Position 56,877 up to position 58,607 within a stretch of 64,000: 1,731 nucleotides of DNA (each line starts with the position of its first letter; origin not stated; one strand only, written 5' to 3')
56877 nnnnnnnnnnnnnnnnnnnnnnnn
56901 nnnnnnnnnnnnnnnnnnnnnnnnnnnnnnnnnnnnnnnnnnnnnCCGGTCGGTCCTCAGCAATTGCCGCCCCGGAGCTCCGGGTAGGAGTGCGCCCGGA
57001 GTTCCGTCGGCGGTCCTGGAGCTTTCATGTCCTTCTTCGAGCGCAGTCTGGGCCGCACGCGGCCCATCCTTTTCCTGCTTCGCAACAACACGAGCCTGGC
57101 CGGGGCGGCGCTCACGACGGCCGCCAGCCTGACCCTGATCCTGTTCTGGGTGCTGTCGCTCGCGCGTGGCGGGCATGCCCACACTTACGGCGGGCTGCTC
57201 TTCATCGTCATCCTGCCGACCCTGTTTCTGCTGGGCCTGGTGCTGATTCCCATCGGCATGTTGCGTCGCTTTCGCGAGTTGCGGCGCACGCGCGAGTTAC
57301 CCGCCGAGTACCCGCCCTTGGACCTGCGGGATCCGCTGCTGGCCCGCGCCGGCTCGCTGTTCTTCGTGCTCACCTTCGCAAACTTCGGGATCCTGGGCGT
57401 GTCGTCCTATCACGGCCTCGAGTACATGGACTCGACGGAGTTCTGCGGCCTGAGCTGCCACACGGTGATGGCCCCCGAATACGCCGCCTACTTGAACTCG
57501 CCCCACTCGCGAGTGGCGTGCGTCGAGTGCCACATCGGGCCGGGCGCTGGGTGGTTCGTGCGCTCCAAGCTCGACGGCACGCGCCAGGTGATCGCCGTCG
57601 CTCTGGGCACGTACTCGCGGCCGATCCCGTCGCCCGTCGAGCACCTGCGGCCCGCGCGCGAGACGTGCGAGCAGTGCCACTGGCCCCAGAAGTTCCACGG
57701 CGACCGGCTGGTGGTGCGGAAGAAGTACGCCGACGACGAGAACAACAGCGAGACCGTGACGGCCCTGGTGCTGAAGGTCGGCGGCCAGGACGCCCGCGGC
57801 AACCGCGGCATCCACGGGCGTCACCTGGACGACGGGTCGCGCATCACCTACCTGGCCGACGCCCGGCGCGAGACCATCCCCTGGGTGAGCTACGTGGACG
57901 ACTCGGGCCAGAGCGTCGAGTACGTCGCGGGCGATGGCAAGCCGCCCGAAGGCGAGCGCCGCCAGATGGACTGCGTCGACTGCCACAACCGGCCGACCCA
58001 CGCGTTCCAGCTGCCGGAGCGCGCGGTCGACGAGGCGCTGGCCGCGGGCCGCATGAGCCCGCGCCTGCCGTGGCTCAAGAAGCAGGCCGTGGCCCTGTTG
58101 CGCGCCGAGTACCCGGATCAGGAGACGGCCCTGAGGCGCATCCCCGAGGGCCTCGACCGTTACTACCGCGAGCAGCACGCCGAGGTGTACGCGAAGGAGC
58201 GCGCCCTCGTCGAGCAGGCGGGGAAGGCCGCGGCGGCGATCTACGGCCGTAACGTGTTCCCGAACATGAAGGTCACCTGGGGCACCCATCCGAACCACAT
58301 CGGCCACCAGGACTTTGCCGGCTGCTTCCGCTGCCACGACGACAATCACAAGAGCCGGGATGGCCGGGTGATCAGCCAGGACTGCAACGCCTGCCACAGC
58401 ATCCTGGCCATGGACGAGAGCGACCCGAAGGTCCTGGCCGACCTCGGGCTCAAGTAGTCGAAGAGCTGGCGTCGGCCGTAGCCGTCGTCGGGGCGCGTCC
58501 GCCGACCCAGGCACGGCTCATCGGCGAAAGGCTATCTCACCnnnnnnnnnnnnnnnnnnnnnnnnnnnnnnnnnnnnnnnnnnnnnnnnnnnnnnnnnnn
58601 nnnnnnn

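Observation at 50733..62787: Hybrid extracellular electron transfer supercluster: MtrAB conduit plus three Geobacter-type inner-membrane modules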

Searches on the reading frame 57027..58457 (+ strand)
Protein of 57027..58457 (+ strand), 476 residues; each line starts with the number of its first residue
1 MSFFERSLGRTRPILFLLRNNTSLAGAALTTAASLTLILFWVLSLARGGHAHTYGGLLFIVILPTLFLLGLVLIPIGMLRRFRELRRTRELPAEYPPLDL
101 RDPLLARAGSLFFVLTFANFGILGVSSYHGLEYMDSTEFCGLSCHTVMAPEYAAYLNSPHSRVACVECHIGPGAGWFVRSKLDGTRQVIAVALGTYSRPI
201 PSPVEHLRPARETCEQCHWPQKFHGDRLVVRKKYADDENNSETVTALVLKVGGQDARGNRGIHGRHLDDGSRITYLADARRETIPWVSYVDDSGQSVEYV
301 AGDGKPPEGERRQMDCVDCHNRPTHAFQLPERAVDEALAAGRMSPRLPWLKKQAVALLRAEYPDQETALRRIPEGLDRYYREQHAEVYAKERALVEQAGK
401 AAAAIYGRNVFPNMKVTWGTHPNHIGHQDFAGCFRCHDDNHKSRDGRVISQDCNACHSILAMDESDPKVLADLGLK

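Call 6: search_protein_families(library=pfam, proteins=[window:57027-58457:+], max_evalue=0.01)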
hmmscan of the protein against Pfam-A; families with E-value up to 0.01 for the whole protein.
window:57027-58457:+ (476 aa): 5 families
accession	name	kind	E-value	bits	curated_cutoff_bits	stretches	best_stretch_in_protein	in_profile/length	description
PF03264.19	Cytochrom_NNT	-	9.6e-13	48.7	24.1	1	112-197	10-100/174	NapC/NirT cytochrome c family, N-terminal region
PF14522.11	Cytochrome_C7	-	2.4e-07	30.9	24.8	0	425-458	43-67/67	Cytochrome c7 and related cytochrome c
PF14537.11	Cytochrom_c3_2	-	5.6e-05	24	25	1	427-461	2-37/79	Cytochrome c3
PF09699.15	Paired_CXXCH_1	-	9.8e-05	22.4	20.6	0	313-323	6-16/41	Doubled CXXCH motif (Paired_CXXCH_1)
PF02085.21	Cytochrom_CIII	-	0.001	19.8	22.9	0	423-461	24-57/101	Class III cytochrome C family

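Call 7: search_protein_families(library=ncbifam, proteins=[window:57027-58457:+], max_evalue=0.01)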
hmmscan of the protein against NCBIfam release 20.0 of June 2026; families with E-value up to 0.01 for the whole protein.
window:57027-58457:+ (476 aa): 7 families
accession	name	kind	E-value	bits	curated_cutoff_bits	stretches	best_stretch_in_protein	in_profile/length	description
TIGR03153.1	cytochr_NrfH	equivalog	6.3e-12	45.7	134.2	1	119-219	9-110/138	cytochrome c nitrite reductase small subunit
TIGR02162.1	torC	equivalog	5e-06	26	478.2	1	120-197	26-109/387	pentaheme c-type cytochrome TorC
NF011606.0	PRK15032.1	equivalog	2.1e-05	23.8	455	1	122-189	29-101/390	pentaheme c-type cytochrome TorC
TIGR02161.1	napC_nirT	subfamily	3e-05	24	310.6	0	109-195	18-108/185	periplasmic nitrate (or nitrite) reductase c-type cytochrome, NapC/NirT family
NF047727.1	4hemeCytCCctA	equivalog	5.1e-05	23.4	180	1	427-463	34-71/109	tetraheme c-type cytochrome CctA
NF007906.0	PRK10617.1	equivalog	0.0001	22.2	349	0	114-196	31-118/200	cytochrome c-type protein NapC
TIGR03146.1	cyt_nit_nrfB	equivalog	0.0061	16.9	166.6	0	160-224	38-97/145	cytochrome c nitrite reductase pentaheme subunit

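Call 22: find_homologous_proteins(query=window:57027-58457:+, max_evalue=0.00001)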
Query window:57027-58457:+ (476 aa): 7586 proteins with E <= 0.00001 among 8000 candidates; the best 120 are listed.
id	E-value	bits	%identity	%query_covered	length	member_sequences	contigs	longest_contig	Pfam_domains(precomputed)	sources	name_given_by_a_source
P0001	0.0e+0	1069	95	100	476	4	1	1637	PF03264.20,PF14522.12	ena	-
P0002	0.0e+0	1064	95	100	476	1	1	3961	PF03264.20,PF14522.12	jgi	jgi:nitrate/TMAO reductase-like tetraheme cytochrome c subunit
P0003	2.9e-294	994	87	100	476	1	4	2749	PF03264.20,PF14522.12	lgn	-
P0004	5.2e-292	987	86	100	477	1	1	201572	PF03264.20,PF14522.12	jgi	-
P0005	2.0e-286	969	84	100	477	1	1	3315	PF14537.12,PF03264.20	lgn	-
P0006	1.1e-269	913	81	100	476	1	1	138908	PF03264.20,PF14522.12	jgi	jgi:nitrate/TMAO reductase-like tetraheme cytochrome c subunit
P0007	8.8e-264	894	77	100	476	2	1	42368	PF03264.20,PF14522.12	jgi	-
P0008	1.3e-237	808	69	100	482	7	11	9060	PF03264.20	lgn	-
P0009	1.1e-233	795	67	100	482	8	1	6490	PF03264.20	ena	-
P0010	6.8e-230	782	66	100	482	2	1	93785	PF03264.20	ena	-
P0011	4.5e-218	743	65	100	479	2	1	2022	PF03264.20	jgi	jgi:nitrate/TMAO reductase-like tetraheme cytochrome c subunit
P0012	1.7e-213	728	64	100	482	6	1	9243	PF03264.20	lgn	-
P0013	7.4e-212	723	64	100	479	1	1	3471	PF03264.20,PF14522.12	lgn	-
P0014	3.0e-211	721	63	100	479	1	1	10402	PF03264.20,PF14522.12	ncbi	-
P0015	1.0e-210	719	65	100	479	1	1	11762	PF03264.20,PF14522.12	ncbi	-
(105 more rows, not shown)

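Call 23: find_encoding_contigs(protein=P0004, flank=10000, max_places=2)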
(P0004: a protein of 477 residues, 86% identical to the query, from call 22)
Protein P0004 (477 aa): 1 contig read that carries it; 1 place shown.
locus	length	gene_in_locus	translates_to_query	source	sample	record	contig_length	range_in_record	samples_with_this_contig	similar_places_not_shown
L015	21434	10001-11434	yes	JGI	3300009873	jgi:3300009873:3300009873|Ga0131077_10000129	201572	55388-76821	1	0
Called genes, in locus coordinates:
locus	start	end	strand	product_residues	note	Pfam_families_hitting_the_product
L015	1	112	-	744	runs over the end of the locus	PF04879:Molybdop_Fe4S4, PF00384:Molybdopterin, PF01568:Molydop_binding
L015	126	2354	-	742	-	PF01306:LacY_symp (faint), PF07690:MFS_1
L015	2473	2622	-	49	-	PF03960:ArsC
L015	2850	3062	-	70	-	-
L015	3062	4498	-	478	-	PF02775:TPP_enzyme_C, PF01558:POR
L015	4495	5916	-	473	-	PF00037:Fer4 (faint), PF12797:Fer4_2 (faint), PF12800:Fer4_4 (faint), PF12838:Fer4_7, PF13237:Fer4_10 (weak), PF01855:POR_N, PF02780:Transketolase_C (weak), PF17147:PFOR_II, +2 more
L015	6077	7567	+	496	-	PF01370:Epimerase (weak), PF05368:NmrA, PF13460:NAD_binding_10, PF11066:DUF2867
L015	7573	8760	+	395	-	PF02085:Cytochrom_CIII (faint), PF14537:Cytochrom_c3_2 (faint), PF03264:Cytochrom_NNT (faint), PF09699:Paired_CXXCH_1 (faint), PF14522:Cytochrome_C7 (weak)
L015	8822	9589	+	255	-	-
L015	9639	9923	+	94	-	-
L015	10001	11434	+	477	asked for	PF03264:Cytochrom_NNT (weak), PF14522:Cytochrome_C7 (faint)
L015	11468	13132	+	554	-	PF18158:AidB_N, PF02770:Acyl-CoA_dh_M, PF00441:Acyl-CoA_dh_1, PF08028:Acyl-CoA_dh_2 (weak), PF22924:ACOX_C_alpha1 (faint), PF22217:ACDH-11_C (faint)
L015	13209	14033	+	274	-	PF00069:Pkinase, PF01636:APH (faint), PF07714:PK_Tyr_Ser-Thr, PF03109:ABC1 (weak)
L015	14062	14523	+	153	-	-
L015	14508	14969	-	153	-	PF02082:Rrf2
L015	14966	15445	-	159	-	PF00583:Acetyltransf_1, PF13508:Acetyltransf_7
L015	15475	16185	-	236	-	PF00106:adh_short, PF01370:Epimerase, PF08659:KR, PF23441:SDR, PF13460:NAD_binding_10, PF13561:adh_short_C2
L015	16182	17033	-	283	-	PF01869:BcrAD_BadFG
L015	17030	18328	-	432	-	PF01869:BcrAD_BadFG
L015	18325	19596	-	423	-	PF06050:HGD-D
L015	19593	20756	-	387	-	PF06050:HGD-D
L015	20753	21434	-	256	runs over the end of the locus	PF00378:ECH_1, PF16113:ECH_2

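Call 24: find_encoding_contigs(protein=P0006, flank=10000, max_places=2)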
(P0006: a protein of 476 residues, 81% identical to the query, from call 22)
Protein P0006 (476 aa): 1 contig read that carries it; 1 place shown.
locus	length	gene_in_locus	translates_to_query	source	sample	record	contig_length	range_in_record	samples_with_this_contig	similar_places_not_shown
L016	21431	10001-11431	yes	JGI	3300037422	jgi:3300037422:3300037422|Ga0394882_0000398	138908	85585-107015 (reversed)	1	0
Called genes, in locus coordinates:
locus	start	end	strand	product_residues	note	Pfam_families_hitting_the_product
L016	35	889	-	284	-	PF03190:Thioredox_DsbH, PF00085:Thioredoxin, PF13098:Thioredoxin_2, PF13432:TPR_16 (faint), PF13899:Thioredoxin_7, PF13424:TPR_12 (faint), PF13428:TPR_14 (faint), PF14559:TPR_19 (weak)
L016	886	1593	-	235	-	PF07722:Peptidase_C26, PF00117:GATase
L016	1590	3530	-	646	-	PF03485:Arg_tRNA_synt_N, PF00750:tRNA-synt_1d, PF05746:DALR_1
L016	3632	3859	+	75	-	PF13424:TPR_12 (weak), PF00515:TPR_1 (faint), PF07719:TPR_2 (faint), PF13174:TPR_6 (faint), PF13176:TPR_7 (faint), PF13428:TPR_14 (weak), PF13432:TPR_16 (weak), PF14559:TPR_19 (weak)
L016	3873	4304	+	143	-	-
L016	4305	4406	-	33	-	PF03960:ArsC (weak)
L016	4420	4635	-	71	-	-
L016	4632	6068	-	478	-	PF02775:TPP_enzyme_C, PF01558:POR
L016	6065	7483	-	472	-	PF00037:Fer4 (faint), PF12797:Fer4_2 (faint), PF12838:Fer4_7, PF13187:Fer4_9 (weak), PF13237:Fer4_10 (faint), PF14697:Fer4_21 (faint), PF01855:POR_N, PF17147:PFOR_II, +1 more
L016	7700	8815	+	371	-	PF09699:Paired_CXXCH_1 (faint), PF14537:Cytochrom_c3_2 (faint), PF14522:Cytochrome_C7 (weak)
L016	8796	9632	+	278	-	PF01292:Ni_hydr_CYTB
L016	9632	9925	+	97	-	-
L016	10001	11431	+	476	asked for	PF03264:Cytochrom_NNT (weak), PF14522:Cytochrome_C7 (faint)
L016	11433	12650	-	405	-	PF00202:Aminotran_3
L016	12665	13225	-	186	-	-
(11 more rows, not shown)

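Call 26: find_encoding_contigs(protein=P0007, flank=10000, max_places=2)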
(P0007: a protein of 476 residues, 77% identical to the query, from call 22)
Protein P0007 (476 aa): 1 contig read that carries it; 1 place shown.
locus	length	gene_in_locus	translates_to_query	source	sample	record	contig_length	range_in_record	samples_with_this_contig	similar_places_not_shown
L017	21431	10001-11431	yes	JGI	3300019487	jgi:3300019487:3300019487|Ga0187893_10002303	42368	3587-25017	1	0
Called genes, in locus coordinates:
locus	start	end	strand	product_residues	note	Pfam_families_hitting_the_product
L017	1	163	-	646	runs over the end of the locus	PF03485:Arg_tRNA_synt_N, PF00750:tRNA-synt_1d, PF05746:DALR_1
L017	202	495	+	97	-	PF07719:TPR_2 (faint), PF13428:TPR_14 (weak), PF13432:TPR_16 (faint), PF14559:TPR_19 (weak)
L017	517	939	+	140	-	-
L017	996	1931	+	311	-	PF00056:Ldh_1_N, PF02866:Ldh_1_C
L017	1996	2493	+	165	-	PF08020:DUF1706, PF12867:DinB_2, PF11716:MDMPI_N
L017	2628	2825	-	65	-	PF03960:ArsC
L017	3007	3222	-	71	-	-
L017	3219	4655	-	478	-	PF02775:TPP_enzyme_C, PF01558:POR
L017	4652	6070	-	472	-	PF00037:Fer4 (faint), PF12797:Fer4_2 (faint), PF12838:Fer4_7, PF13187:Fer4_9 (weak), PF13237:Fer4_10 (faint), PF14697:Fer4_21 (weak), PF01855:POR_N, PF17147:PFOR_II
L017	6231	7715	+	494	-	PF01370:Epimerase, PF05368:NmrA, PF13460:NAD_binding_10, PF16363:GDP_Man_Dehyd (weak), PF11066:DUF2867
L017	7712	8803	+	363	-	PF03264:Cytochrom_NNT (faint), PF09699:Paired_CXXCH_1 (faint), PF14522:Cytochrome_C7 (faint), PF14537:Cytochrom_c3_2 (faint), PF02085:Cytochrom_CIII (faint)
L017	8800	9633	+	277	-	PF01292:Ni_hydr_CYTB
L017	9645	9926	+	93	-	-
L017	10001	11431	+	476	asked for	PF03264:Cytochrom_NNT (weak), PF14522:Cytochrome_C7 (faint)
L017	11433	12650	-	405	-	PF00202:Aminotran_3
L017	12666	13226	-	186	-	-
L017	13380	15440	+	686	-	PF01979:Amidohydro_1, PF07969:Amidohydro_3 (weak)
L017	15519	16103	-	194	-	PF01209:Ubie_methyltran, PF13489:Methyltransf_23, PF13847:Methyltransf_31, PF08241:Methyltransf_11, PF08242:Methyltransf_12, PF13649:Methyltransf_25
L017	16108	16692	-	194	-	PF12804:NTP_transf_3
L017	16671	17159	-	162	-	PF14539:DUF4442 (weak)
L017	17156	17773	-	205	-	PF01066:CDP-OH_P_transf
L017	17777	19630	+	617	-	PF01541:GIY-YIG (weak), PF27096:UvrC_M, PF02151:UVR, PF22920:UvrC_RNaseH, PF08459:UvrC_RNaseH_dom, PF14520:HHH_5 (weak)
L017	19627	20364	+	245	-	-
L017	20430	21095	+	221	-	PF02163:Peptidase_M50 (weak)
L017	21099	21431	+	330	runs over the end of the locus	PF00579:tRNA-synt_1b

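Call 29: find_related_loci(query=A1, collection=genome_contigs, flank=10000)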
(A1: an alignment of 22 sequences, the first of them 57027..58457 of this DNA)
Query A1 (476 aa) in genome_contigs; peptide patterns used: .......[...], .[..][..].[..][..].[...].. (x = any residue, [..] = any of these).
600 stretches matched a pattern (row limit reached: there are more); 590 encode a relative of the query (tblastn E <= 1e-3); the best 80 are kept; 80 distinct loci.
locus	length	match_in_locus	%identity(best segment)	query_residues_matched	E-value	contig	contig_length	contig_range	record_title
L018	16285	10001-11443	62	2-476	0e+0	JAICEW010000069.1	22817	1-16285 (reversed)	MAG: Vicinamibacteria bacterium isolate BD_ISSM_2_bin.32 k141_3788952_length_22817_cov_11.5231, whole genome shotgun seq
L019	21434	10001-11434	59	5-476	0e+0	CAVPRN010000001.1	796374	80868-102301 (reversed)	MAG: uncultured Acidobacteriota bacterium isolate MFD10007.bin.2.215 genome assembly, contig: contig_19031, whole genome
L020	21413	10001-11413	59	12-476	0e+0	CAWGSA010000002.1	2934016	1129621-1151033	MAG: uncultured Acidobacteriota bacterium isolate MFD06085.bin.1.160 genome assembly, contig: contig_18397, whole genome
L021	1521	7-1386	59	23-476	0e+0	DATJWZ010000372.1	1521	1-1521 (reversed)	MAG TPA_asm: Candidatus Eisenbacteria bacterium isolate SMAG_U15113 k141_3830633, whole genome shotgun sequence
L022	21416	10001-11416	59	11-476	0e+0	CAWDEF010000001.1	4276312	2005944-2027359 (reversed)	MAG: uncultured Acidobacteriota bacterium isolate MFD04944.bin.1.1 genome assembly, contig: contig_18256, whole genome s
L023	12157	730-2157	60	6-475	0e+0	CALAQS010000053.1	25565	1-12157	MAG TPA_asm: uncultured Acidobacteria bacterium isolate ERR1034454_bin.53_CONCOCT_v1.1_MAG genome assembly, contig: ERZ1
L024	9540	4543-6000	55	2-476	0e+0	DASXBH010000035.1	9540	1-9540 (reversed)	MAG TPA_asm: Candidatus Acidoferrum sp. isolate SMAG_U5028 k141_829420, whole genome shotgun sequence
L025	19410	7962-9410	56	2-476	0e+0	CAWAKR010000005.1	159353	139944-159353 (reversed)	MAG: Candidatus Acidoferrales bacterium isolate MFD02134.bin.2.55 genome assembly, contig: contig_17678, whole genome sh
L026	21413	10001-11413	57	12-476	0e+0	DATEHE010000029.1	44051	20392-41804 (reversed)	MAG TPA_asm: Candidatus Acidoferrum sp. isolate SMAG_U8803 k141_1252506, whole genome shotgun sequence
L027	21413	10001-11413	57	12-476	0e+0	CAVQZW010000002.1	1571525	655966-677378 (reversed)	MAG: uncultured Acidobacteriota bacterium isolate MFD00008.bin.2.180 genome assembly, contig: contig_20734, whole genome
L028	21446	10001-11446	55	1-476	0e+0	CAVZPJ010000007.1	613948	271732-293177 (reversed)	MAG: uncultured Acidobacteriaceae bacterium isolate MFD02248.bin.2.132 genome assembly, contig: contig_31012, whole geno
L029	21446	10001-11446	56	1-476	0e+0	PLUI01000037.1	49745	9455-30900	MAG: Acidobacteriaceae bacterium isolate palsa_362 73.20120700_P3S.10_contig_853, whole genome shotgun sequence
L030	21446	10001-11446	55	1-476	0e+0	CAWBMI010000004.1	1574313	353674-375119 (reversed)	MAG: uncultured Acidobacteriaceae bacterium isolate MFD00731.bin.1.220 genome assembly, contig: contig_3247, whole genom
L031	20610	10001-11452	55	1-476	0e+0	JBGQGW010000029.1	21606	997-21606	MAG: Terriglobia bacterium isolate OBJ2_061818_090_18 k141_2330293_length_21606_cov_13.8530, whole genome shotgun sequen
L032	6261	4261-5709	56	1-476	0e+0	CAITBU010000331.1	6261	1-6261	MAG: uncultured Holophagaceae bacterium isolate Ja1-D4_bin-432 genome assembly, contig: bin-432:331/526, whole genome sh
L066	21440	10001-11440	48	1-476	1e-156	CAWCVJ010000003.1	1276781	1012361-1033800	MAG: Terriglobia bacterium isolate MFD01689.bin.1.114 genome assembly, contig: contig_54622, whole genome shotgun sequen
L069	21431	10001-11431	48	11-476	3e-155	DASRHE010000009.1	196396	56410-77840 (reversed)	MAG TPA_asm: Terracidiphilus sp. isolate SMAG_U10076 k141_1876907, whole genome shotgun sequence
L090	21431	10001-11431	47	11-476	8e-147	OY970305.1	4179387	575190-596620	MAG: uncultured Acidobacteriaceae bacterium isolate MFD03726.bin.c.10 genome assembly, chromosome: 1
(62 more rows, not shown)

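Call 42: search_protein_families(library=pfam, proteins=[L069:6568-8991:+, L019:5155-7200:+, L090:6258-8861:+, L066:7501-9543:+, L069:9439-9888:+], max_evalue=0.001)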
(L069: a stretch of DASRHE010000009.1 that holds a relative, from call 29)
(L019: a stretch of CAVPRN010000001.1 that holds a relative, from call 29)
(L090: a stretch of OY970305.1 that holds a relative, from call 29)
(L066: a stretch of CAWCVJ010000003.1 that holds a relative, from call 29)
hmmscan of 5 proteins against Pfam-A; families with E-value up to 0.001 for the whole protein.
L069:6568-8991:+ (808 aa): 0 families

L019:5155-7200:+ (682 aa): 1 family
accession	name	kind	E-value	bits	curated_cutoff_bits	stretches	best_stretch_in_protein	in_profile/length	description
PF13609.12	Porin_4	-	7.4e-06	26.4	27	1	404-517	212-293/310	Gram-negative porin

L090:6258-8861:+ (868 aa): 0 families

L066:7501-9543:+ (681 aa): 0 families

L069:9439-9888:+ (150 aa): 2 families
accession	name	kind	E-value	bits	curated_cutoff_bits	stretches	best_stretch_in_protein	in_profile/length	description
PF13442.11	Cytochrome_CBB3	-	5.9e-11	43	27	1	71-145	4-67/68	Cytochrome C oxidase, cbb3-type, subunit III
PF00034.26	Cytochrom_C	-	2.6e-08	35.5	21.3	1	72-150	3-90/90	Cytochrome c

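Call 48: search_solved_structures(query=window:57027-58457:+, max_evalue=0.01)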
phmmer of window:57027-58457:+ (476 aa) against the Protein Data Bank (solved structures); distinct sequences matched with E-value up to 0.01: 3.
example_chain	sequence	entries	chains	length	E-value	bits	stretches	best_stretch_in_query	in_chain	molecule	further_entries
2j7a_C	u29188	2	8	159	2.5e-05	26.6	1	111-237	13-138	CYTOCHROME C QUINOL DEHYDROGENASE NRFH | NAPC/NIRT CYTOCHROME C FAMILY PROTEIN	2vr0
2k3v_A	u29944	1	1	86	0.00056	22.1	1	427-461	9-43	Tetraheme cytochrome c-type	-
6hr0_A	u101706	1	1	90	0.0096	18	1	427-462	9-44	Cytochrome C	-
